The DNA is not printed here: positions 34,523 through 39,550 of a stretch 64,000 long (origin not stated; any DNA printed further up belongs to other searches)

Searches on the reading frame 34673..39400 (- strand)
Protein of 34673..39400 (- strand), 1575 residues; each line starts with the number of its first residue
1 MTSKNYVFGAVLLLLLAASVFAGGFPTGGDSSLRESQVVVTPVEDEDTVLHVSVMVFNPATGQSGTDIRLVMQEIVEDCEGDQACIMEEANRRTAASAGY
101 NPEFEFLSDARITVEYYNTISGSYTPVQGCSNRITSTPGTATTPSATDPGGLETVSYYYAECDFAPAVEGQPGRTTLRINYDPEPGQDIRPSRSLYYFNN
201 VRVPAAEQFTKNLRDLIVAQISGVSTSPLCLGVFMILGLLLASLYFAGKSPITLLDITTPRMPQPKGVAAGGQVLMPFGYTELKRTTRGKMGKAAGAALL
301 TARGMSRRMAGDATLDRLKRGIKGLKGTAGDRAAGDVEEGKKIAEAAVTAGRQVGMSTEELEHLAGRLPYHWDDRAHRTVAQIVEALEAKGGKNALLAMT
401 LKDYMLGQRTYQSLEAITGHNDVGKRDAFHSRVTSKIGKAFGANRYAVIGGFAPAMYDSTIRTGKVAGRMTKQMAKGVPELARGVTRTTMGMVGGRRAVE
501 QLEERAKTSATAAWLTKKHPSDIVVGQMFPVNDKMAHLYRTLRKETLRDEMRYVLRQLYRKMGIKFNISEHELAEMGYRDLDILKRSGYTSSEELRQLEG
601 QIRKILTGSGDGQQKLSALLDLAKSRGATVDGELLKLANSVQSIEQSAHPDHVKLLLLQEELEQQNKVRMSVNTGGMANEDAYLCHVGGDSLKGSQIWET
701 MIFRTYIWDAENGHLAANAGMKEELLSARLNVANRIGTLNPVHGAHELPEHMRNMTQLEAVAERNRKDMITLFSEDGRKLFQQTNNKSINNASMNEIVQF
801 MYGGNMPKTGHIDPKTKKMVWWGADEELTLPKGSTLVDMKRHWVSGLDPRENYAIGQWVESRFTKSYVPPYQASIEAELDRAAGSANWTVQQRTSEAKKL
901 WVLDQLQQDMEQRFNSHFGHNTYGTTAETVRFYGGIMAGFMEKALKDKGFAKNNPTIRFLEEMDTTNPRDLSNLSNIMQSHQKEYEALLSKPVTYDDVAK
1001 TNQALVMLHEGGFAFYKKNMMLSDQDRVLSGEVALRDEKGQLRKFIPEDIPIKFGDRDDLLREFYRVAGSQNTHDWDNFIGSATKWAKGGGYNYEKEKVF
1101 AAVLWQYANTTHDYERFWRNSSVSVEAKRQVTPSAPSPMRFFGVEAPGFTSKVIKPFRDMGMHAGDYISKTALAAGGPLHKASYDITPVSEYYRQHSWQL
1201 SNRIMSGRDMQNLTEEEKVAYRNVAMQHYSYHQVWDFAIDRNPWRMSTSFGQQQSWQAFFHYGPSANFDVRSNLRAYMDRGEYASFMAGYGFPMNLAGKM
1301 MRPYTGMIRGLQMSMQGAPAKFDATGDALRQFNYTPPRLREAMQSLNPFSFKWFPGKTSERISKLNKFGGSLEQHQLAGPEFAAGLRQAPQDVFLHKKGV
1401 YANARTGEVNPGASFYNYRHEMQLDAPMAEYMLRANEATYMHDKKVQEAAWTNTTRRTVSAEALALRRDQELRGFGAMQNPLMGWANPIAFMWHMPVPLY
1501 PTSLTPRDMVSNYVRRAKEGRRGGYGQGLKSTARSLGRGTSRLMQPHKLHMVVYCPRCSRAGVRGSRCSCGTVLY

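Call 3: search_protein_families(library=pfam, proteins=[window:34673-39400:-], max_evalue=1)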
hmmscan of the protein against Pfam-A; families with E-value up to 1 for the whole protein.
window:34673-39400:- (1575 aa): 1 family
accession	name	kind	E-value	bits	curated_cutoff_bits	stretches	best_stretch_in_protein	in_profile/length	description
PF19698.5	DUF6197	-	0.13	13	24.6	1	345-389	65-107/111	Family of unknown function (DUF6197)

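Call 4: search_protein_families(library=ncbifam, proteins=[window:34673-39400:-], max_evalue=1)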
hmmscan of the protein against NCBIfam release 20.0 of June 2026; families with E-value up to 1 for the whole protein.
window:34673-39400:- (1575 aa): 1 family
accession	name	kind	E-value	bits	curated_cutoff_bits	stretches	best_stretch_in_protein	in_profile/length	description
NF045647.1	alr0857_fam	equivalog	0.15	12.1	75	1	721-776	19-77/121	alr0857 family protein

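Call 59: search_solved_structures(query=window:34673-39400:-, max_evalue=1)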
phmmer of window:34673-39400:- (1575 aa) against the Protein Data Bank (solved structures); distinct sequences matched with E-value up to 1: 0.

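Call 60: search_protein_families(library=padloc, proteins=[window:34673-39400:-], max_evalue=0.01)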
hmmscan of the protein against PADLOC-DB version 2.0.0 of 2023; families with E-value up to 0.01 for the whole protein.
window:34673-39400:- (1575 aa): 0 families

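Call 61: search_protein_families(library=phrogs, proteins=[window:34673-39400:-], max_evalue=0.01)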
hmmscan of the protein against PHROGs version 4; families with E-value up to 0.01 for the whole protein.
window:34673-39400:- (1575 aa): 0 families
